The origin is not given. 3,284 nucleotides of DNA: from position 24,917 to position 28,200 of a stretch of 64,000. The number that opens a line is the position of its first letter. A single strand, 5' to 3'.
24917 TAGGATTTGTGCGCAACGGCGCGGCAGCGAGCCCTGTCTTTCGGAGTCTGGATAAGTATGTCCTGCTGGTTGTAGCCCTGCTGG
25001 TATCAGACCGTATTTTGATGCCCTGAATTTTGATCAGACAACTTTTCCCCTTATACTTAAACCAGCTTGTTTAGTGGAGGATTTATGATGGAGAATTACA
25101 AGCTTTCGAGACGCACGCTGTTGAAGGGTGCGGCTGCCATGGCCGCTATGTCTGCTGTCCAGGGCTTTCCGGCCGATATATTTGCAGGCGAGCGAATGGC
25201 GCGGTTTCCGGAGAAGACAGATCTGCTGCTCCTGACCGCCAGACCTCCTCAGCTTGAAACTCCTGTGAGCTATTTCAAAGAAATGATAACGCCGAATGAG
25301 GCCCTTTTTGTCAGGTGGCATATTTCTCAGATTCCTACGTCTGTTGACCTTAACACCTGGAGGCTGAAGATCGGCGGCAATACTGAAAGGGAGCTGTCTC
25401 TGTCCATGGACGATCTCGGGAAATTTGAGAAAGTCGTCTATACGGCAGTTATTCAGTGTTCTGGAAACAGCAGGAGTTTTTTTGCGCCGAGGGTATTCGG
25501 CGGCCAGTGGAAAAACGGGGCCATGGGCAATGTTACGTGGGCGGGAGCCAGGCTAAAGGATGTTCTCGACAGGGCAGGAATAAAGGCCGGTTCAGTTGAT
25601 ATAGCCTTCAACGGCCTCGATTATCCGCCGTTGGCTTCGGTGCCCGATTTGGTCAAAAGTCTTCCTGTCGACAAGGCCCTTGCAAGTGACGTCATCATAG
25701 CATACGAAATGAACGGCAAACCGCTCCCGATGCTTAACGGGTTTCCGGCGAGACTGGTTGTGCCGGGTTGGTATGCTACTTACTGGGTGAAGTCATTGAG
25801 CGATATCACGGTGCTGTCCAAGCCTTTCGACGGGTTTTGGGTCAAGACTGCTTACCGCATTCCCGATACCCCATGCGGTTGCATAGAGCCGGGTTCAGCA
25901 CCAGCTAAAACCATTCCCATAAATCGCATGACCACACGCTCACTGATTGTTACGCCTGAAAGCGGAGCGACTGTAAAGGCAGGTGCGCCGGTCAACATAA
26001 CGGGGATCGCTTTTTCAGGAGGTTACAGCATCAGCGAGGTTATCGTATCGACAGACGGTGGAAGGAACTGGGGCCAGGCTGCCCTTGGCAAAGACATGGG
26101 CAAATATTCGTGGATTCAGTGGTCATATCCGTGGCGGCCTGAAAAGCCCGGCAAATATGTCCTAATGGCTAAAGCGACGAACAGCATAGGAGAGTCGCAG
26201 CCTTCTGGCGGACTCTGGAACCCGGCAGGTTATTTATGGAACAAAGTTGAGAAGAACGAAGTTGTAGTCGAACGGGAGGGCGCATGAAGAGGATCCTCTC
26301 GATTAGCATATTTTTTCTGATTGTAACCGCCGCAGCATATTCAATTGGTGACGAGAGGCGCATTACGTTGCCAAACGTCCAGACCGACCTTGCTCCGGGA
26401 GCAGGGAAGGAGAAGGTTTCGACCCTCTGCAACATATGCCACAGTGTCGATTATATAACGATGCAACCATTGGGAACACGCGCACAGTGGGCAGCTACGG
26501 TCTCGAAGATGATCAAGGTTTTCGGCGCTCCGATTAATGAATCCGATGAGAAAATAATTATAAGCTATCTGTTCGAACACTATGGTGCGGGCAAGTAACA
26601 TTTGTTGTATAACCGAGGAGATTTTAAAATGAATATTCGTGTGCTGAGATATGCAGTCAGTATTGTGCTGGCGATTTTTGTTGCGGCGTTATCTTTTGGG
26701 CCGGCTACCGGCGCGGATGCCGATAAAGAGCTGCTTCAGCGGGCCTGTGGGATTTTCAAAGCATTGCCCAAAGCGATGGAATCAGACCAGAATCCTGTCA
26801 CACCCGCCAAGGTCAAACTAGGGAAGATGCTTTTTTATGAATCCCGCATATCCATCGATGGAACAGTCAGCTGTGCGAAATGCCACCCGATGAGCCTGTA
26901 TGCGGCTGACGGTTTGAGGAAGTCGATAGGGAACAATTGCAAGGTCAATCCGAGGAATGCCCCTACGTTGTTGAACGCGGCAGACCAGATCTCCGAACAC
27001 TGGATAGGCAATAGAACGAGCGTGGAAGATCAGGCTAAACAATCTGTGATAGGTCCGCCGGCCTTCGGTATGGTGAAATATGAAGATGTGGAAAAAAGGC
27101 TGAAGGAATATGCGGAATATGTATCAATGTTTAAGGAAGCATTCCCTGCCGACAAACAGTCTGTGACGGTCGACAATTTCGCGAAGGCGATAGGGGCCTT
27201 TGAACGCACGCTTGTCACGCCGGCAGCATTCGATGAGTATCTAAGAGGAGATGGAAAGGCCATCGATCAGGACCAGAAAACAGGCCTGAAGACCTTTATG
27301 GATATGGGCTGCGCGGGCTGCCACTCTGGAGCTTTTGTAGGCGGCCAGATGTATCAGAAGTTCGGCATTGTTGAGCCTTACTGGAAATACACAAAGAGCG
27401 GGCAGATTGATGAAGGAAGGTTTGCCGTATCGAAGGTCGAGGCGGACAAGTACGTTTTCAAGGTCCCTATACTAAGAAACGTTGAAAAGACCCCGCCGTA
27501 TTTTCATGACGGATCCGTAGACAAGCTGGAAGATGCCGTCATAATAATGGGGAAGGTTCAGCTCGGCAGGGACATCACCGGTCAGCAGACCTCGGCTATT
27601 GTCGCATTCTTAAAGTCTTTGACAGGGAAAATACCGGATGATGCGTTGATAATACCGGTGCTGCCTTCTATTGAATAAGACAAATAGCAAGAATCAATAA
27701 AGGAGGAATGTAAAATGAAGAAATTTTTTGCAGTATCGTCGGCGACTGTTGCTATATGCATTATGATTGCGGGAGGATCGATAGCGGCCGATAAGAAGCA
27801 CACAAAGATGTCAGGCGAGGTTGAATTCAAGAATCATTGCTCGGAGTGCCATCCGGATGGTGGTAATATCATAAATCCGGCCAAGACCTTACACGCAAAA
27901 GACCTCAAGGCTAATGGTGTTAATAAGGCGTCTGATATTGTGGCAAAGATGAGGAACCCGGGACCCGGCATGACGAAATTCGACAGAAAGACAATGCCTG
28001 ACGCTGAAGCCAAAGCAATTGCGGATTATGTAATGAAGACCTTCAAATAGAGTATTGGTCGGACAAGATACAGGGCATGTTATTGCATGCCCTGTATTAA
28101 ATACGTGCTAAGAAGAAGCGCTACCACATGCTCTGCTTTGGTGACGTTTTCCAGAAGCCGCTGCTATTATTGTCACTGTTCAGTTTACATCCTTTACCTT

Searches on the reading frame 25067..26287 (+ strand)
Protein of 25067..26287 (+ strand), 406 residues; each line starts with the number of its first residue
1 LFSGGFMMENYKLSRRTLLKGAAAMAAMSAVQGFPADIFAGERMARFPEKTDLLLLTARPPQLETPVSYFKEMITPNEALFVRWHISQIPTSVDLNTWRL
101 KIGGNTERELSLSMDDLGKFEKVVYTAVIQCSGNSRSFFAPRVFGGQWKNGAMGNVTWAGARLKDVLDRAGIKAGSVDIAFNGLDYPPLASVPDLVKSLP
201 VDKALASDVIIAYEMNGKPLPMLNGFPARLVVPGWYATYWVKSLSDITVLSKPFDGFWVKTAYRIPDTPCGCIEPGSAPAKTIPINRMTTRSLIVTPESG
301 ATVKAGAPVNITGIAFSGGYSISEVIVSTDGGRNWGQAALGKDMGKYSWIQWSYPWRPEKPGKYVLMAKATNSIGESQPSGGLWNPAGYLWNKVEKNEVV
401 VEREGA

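Call 78: search_protein_families(library=ncbifam, proteins=[window:25067-26287:+], max_evalue=0.00001)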
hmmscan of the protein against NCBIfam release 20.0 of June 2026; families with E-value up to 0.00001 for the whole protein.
window:25067-26287:+ (406 aa): 4 families
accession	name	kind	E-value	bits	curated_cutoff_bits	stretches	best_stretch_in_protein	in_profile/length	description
NF052245.1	SorA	equivalog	1.2e-154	514.9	600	1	30-400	24-395/396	SorA family sulfite dehydrogenase catalytic subunit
NF052247.1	SorT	equivalog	3.7e-58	197.2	570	1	15-401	1-385/387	SorT family sulfite dehydrogenase catalytic subunit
TIGR04555.1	sulfite_DH_soxC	equivalog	1.1e-49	169.5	420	1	65-380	78-375/408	sulfite dehydrogenase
NF003767.0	PRK05363.1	equivalog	4.3e-09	36.1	207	1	156-262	143-258/320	protein-methionine-sulfoxide reductase catalytic subunit MsrP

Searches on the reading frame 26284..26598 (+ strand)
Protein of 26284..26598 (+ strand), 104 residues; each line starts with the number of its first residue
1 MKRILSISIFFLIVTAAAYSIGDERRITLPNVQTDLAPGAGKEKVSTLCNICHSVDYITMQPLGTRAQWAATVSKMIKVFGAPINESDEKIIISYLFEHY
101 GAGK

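Call 78: search_protein_families(library=ncbifam, proteins=[window:26284-26598:+], max_evalue=0.00001)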
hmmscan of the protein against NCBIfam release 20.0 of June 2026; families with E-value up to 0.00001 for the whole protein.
window:26284-26598:+ (104 aa): 1 family
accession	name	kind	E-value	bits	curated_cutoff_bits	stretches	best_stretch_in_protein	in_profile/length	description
NF052246.1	SorB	equivalog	4.7e-26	90.7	93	1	24-100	3-80/80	SorB family sulfite dehydrogenase c-type cytochrome subunit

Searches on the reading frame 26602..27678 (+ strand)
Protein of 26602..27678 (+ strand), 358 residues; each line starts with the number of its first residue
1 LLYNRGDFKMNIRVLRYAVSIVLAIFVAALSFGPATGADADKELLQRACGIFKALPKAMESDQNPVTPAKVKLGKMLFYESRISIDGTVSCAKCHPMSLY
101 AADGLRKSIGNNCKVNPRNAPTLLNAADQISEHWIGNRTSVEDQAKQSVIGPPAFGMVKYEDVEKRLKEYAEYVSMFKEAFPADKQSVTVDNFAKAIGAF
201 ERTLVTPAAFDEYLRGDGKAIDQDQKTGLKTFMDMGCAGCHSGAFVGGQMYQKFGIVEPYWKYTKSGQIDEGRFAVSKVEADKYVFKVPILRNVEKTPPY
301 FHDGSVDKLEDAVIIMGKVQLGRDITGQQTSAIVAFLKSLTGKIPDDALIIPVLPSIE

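Call 78: search_protein_families(library=ncbifam, proteins=[window:26602-27678:+], max_evalue=0.00001)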
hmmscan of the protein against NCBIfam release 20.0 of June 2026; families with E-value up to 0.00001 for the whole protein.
window:26602-27678:+ (358 aa): 4 families
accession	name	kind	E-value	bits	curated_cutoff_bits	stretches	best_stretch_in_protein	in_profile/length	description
TIGR04039.1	MXAN_0977_Heme2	hypoth_equivalog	3.8e-51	174.1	362.85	1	62-313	3-272/336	MbnH family di-heme enzyme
TIGR03791.1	TTQ_mauG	equivalog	3.4e-44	151.2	443.85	1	67-313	2-241/291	tryptophan tryptophylquinone biosynthesis enzyme MauG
TIGR03981.2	SAM_quin_mod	hypoth_equivalog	1.1e-34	120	340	2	167-313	207-355/411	His-Xaa-Ser system-associated MauG-like protein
NF052341.1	hydrazine_gamma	equivalog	1.3e-06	27.6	625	0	286-339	281-338/339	hydrazine synthase subunit gamma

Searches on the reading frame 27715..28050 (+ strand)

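Call 78: search_protein_families(library=ncbifam, proteins=[window:27715-28050:+], max_evalue=0.00001)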
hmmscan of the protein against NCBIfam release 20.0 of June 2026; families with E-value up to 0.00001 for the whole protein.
window:27715-28050:+ (111 aa): 1 family
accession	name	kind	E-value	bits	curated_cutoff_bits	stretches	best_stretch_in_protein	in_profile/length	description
NF045930.1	Cytc6PetJCyano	equivalog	6.5e-16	58.3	135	1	7-108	7-104/110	cytochrome c6 PetJ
